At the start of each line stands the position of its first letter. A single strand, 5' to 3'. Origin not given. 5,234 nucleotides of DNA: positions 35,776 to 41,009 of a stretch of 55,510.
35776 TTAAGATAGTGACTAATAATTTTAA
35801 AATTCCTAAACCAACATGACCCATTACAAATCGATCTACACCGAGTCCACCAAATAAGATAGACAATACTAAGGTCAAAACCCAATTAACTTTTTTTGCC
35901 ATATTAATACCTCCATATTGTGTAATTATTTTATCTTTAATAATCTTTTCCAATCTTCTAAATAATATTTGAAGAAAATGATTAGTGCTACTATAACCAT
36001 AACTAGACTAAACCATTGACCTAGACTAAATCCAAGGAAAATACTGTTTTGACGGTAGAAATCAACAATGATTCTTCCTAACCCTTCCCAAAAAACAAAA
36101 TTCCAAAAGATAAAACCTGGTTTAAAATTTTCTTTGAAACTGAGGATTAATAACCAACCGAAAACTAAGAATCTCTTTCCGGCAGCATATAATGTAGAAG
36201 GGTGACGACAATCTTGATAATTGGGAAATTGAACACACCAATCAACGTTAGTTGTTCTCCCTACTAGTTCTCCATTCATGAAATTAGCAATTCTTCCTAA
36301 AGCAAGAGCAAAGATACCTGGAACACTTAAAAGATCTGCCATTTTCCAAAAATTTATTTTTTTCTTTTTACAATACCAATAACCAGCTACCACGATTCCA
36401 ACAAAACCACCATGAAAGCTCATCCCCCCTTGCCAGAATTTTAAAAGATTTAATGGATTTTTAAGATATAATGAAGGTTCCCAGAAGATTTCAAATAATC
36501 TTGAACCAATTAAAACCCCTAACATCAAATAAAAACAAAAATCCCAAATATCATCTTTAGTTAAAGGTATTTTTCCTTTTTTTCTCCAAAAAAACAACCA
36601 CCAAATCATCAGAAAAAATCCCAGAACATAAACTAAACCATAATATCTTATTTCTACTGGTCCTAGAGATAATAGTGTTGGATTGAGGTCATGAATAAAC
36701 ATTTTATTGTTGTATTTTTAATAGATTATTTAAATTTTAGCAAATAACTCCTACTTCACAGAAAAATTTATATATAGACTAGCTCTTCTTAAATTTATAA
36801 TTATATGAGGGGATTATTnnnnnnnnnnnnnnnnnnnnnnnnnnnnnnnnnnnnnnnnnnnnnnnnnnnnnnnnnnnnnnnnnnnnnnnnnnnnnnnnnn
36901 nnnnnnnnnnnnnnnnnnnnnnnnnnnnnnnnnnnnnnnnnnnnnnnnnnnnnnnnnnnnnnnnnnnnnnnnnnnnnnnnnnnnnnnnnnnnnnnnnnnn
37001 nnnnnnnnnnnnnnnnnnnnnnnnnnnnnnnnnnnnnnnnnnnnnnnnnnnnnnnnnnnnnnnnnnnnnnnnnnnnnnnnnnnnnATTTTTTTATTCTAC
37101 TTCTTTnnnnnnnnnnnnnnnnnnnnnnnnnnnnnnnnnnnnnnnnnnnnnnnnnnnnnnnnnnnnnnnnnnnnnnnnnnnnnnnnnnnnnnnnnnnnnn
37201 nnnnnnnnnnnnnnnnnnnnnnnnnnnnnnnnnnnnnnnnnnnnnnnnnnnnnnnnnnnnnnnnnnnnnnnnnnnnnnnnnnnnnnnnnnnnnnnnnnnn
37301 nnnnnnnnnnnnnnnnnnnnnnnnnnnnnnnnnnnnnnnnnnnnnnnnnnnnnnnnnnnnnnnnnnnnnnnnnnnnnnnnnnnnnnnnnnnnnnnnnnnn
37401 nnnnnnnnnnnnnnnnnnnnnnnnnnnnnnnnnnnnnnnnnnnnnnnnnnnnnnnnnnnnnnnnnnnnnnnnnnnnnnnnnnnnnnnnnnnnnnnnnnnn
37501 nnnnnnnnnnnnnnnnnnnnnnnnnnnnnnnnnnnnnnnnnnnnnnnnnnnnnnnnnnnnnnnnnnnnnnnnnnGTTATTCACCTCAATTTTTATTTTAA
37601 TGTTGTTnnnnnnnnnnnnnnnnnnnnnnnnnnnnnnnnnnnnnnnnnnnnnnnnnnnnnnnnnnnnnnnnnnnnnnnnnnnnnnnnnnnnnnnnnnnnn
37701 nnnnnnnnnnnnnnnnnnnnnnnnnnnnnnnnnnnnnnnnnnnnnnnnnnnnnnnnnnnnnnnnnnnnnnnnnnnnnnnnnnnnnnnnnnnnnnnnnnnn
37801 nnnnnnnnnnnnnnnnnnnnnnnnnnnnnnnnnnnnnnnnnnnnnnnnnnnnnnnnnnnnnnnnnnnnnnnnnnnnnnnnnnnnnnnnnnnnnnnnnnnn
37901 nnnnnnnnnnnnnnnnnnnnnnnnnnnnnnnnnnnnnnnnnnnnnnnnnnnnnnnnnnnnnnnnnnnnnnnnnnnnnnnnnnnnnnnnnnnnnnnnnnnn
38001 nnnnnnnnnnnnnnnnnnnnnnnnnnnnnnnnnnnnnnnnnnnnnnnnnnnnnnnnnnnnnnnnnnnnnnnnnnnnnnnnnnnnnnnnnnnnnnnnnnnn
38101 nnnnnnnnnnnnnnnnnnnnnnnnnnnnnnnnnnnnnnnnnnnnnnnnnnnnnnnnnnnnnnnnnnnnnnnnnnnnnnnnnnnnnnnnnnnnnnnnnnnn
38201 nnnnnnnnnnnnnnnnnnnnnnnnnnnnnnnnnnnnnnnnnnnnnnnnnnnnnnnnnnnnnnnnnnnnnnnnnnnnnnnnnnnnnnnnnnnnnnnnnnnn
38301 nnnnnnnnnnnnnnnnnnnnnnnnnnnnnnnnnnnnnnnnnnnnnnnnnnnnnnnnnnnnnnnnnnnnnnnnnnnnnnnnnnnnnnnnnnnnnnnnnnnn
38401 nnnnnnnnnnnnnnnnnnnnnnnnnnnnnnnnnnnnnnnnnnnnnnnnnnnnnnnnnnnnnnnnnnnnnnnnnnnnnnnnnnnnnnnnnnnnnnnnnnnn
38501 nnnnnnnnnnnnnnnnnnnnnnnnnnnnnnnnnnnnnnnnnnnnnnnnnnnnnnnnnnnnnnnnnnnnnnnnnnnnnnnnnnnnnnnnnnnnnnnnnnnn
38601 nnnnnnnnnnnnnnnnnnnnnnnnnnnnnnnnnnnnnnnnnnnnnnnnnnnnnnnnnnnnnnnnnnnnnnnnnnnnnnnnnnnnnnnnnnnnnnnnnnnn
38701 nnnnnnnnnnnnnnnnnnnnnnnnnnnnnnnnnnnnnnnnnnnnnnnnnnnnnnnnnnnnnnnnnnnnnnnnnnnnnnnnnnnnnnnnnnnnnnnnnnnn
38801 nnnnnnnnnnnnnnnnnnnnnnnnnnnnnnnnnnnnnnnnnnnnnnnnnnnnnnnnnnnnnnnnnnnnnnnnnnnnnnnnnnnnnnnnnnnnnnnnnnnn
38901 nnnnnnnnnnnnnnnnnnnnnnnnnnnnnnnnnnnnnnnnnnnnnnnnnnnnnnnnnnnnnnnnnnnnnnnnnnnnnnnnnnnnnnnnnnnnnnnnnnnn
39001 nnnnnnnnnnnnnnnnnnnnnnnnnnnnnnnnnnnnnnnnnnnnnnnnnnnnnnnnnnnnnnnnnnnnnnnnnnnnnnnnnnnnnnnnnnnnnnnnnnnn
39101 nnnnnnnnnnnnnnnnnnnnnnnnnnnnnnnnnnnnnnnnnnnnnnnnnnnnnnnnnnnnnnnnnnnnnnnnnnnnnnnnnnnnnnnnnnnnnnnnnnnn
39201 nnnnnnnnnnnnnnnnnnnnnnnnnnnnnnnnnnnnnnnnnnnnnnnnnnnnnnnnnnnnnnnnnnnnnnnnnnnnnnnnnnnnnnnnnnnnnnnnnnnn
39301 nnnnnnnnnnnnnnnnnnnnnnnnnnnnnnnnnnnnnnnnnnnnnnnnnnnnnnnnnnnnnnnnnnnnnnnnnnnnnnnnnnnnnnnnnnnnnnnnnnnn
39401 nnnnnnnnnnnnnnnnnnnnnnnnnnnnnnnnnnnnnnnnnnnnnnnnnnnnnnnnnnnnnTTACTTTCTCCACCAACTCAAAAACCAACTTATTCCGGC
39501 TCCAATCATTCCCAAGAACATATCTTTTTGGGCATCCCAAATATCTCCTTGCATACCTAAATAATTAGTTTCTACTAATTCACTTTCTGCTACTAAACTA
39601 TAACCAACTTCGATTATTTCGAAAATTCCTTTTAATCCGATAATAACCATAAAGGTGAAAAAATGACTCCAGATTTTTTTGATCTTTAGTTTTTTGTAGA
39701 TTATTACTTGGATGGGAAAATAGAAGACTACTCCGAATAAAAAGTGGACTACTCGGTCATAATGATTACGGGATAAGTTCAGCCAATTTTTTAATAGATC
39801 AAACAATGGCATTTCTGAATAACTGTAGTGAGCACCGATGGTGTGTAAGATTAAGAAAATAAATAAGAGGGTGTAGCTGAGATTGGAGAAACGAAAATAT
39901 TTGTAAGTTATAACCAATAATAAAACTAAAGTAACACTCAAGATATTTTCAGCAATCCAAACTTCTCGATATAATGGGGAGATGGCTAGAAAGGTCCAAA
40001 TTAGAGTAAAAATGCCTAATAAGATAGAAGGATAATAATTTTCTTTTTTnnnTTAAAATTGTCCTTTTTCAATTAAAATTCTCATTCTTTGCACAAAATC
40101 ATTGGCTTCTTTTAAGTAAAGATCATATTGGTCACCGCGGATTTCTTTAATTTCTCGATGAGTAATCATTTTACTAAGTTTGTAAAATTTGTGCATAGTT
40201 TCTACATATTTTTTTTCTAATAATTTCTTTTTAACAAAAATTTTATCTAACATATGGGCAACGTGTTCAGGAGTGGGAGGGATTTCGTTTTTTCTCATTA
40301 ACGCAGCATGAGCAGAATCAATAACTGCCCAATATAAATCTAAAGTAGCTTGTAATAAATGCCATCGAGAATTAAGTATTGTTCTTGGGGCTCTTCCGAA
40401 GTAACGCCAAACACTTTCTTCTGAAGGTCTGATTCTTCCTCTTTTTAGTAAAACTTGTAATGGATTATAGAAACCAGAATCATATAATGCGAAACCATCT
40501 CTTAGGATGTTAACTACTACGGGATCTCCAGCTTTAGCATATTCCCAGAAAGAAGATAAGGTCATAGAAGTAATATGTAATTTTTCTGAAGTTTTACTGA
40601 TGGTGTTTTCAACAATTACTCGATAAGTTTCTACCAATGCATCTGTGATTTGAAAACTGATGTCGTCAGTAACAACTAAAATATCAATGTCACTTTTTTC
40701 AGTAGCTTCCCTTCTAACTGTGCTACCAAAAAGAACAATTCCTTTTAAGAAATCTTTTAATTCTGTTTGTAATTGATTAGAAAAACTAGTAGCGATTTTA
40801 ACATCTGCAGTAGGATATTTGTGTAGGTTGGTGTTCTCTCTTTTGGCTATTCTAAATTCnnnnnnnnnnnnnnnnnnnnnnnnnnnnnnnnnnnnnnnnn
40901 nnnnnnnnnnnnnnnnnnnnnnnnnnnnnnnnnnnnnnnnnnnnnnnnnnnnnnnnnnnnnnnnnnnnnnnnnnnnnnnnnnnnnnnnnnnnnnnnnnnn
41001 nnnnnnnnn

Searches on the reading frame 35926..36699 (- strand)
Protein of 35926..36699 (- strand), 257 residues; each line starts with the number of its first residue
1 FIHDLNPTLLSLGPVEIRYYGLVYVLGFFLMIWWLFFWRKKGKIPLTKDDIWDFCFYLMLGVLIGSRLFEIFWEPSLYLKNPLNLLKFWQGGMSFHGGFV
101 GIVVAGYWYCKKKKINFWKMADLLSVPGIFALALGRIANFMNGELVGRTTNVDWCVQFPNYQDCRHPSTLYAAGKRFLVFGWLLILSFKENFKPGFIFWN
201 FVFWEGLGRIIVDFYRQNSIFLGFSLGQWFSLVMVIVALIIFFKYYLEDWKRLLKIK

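Call 16: search_protein_families(library=pfam, proteins=[window:35926-36699:-], max_evalue=0.00001)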
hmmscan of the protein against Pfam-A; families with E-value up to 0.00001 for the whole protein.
window:35926-36699:- (257 aa): 1 family
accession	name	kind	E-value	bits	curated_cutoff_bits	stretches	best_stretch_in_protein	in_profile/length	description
PF01790.23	LGT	-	1.9e-63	214.5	24.9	1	7-243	1-239/240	Prolipoprotein diacylglyceryl transferase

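Call 72: search_protein_families(library=ncbifam, proteins=[window:35926-36699:-], max_evalue=0.00001)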
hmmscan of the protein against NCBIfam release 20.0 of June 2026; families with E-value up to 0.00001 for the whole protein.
window:35926-36699:- (257 aa): 6 families
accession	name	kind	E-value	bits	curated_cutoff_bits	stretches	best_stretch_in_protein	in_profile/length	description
TIGR00544.1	lgt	equivalog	1.5e-53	182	118.9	1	5-246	10-270/280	prolipoprotein diacylglyceryl transferase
NF000784.0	PRK00052.4-5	subfamily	1.1e-28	100.2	409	1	5-161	1-156/298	prolipoprotein diacylglyceryl transferase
NF000778.0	PRK00052.3-4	equivalog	2.5e-27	96.1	334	1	8-243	4-242/252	prolipoprotein diacylglyceryl transferase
NF000779.0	PRK00052.3-5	equivalog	5.8e-24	85.3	405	1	2-247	3-243/257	prolipoprotein diacylglyceryl transferase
NF000775.0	PRK00052.2-5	equivalog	1.1e-20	74.1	428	1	15-242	20-274/288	prolipoprotein diacylglyceryl transferase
NF009611.0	PRK13108.1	equivalog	8.2e-13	48.1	636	1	11-158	17-166/476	prolipoprotein diacylglyceryl transferase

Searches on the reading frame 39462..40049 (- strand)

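Call 16: search_protein_families(library=pfam, proteins=[window:39462-40049:-], max_evalue=0.00001)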
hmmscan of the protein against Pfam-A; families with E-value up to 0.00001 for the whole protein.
window:39462-40049:- (195 aa): 1 family
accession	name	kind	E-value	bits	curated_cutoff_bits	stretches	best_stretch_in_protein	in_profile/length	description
PF09997.14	DUF2238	-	6.2e-45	152.9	26.4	1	40-179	2-139/140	Predicted membrane protein (DUF2238)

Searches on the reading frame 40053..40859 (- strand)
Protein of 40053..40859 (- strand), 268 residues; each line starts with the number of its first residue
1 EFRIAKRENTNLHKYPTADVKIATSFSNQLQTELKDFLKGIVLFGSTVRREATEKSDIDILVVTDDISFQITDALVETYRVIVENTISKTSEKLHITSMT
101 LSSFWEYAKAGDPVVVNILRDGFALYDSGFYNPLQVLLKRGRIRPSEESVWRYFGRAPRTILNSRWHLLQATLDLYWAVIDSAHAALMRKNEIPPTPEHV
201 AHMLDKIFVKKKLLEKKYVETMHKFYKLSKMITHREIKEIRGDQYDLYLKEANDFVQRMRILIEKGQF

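Call 16: search_protein_families(library=pfam, proteins=[window:40053-40859:-], max_evalue=0.00001)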
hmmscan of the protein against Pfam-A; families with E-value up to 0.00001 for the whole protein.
window:40053-40859:- (268 aa): 2 families
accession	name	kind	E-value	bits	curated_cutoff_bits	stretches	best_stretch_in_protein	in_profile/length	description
PF01909.29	NTP_transf_2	-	1.5e-08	35.3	21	1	30-69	8-45/93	Nucleotidyltransferase domain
PF18765.7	Polbeta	-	1.1e-07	32.3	26.9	1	37-75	10-43/93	Polymerase beta, Nucleotidyltransferase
